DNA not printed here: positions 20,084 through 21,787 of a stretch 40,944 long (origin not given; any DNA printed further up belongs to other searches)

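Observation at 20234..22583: ABC-ATPase plus DUF4435/TOPRIM two-gene module: a PARIS (AriA/AriB) / AbiL-like anti-phage system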

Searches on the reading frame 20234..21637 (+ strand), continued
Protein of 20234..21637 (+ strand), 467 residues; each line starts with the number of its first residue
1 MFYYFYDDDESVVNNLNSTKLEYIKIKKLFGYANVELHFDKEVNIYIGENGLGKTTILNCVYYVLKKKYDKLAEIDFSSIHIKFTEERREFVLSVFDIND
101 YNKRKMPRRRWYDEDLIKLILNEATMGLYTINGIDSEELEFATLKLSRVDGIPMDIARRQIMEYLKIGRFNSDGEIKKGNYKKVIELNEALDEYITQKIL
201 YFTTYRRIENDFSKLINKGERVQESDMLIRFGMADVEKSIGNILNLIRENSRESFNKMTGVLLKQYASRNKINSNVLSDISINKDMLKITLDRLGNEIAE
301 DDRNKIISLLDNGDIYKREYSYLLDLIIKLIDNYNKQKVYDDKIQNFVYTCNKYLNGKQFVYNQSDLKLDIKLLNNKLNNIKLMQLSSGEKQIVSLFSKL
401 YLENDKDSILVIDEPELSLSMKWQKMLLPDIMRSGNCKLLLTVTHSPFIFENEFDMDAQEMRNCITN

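Call 46: fold_search(model_id=the predicted structure, library=pdb)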
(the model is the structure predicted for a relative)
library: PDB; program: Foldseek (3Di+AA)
matches with E <= 10: 689; with E <= 0.001: 132
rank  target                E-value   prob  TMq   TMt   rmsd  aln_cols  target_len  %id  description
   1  8v45_C                1.4e-13  1.00  0.49  0.59   9.6       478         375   16  CryoEM structure of AriA-Ocr complex (released 2024-06-26)
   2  8v46_C                1.9e-13  1.00  0.51  0.57   9.7       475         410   17  CryoEM structure of AriA-AriB complex (Form I) (released 2024-06-26)
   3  8v46_A                3.0e-13  1.00  0.48  0.53  10.4       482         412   16  CryoEM structure of AriA-AriB complex (Form I) (released 2024-06-26)
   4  8v45_F                5.0e-13  1.00  0.49  0.59  10.1       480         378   17  CryoEM structure of AriA-Ocr complex (released 2024-06-26)
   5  8ux9_B                5.0e-13  1.00  0.49  0.56   9.4       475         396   16  Asymmetric unit of the PARIS Immune Complex at 3.2 Angstrom Resolution (released 2024-09-18)
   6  8v45_B                5.0e-13  1.00  0.45  0.53   9.6       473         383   15  CryoEM structure of AriA-Ocr complex (released 2024-06-26)
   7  8v45_D                7.6e-13  1.00  0.52  0.61   9.2       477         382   16  CryoEM structure of AriA-Ocr complex (released 2024-06-26)
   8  8v46_B                8.5e-13  1.00  0.50  0.57   9.3       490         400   18  CryoEM structure of AriA-AriB complex (Form I) (released 2024-06-26)
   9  8v49_B                1.6e-12  1.00  0.47  0.54  10.1       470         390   17  CryoEM structure of AriA (E393Q) sensory subunit (released 2024-06-26)
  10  8v45_E                2.2e-12  1.00  0.48  0.58   8.0       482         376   14  CryoEM structure of AriA-Ocr complex (released 2024-06-26)
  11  8ux9_C                3.1e-12  1.00  0.48  0.54   8.8       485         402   15  Asymmetric unit of the PARIS Immune Complex at 3.2 Angstrom Resolution (released 2024-09-18)
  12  8v49_A                4.0e-12  1.00  0.48  0.55  10.0       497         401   16  CryoEM structure of AriA (E393Q) sensory subunit (released 2024-06-26)
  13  8v49_C                7.9e-12  1.00  0.47  0.54   9.7       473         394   16  CryoEM structure of AriA (E393Q) sensory subunit (released 2024-06-26)
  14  8v45_A                9.3e-12  1.00  0.48  0.57   8.4       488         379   15  CryoEM structure of AriA-Ocr complex (released 2024-06-26)
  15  8v47_H                7.7e-10  1.00  0.39  0.58  18.3       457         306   14  CryoEM structure of AriA-AriB complex (Form II) (released 2024-06-26)
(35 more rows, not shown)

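Call 57: search_protein_families(library=phrogs, proteins=[window:20234-21637:+], max_evalue=0.001)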
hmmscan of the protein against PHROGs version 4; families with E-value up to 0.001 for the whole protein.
window:20234-21637:+ (467 aa): 7 families
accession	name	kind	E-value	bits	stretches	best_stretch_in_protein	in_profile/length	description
phrog_7507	-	unknown function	1.7e-55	190.2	1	19-461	2-461/483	-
phrog_8323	-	unknown function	2.2e-20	73.7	1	15-453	45-368/623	-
phrog_9802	-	unknown function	8.8e-16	58.9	2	260-449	187-327/438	-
phrog_3940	-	unknown function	7.2e-13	49.2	1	19-99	3-76/537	-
phrog_8066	-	unknown function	1.3e-07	31.9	1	34-103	180-255/522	-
phrog_4747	-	unknown function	3.6e-07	30.6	0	20-78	2-62/610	-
phrog_19212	-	unknown function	0.00024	20.8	0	367-433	320-386/550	-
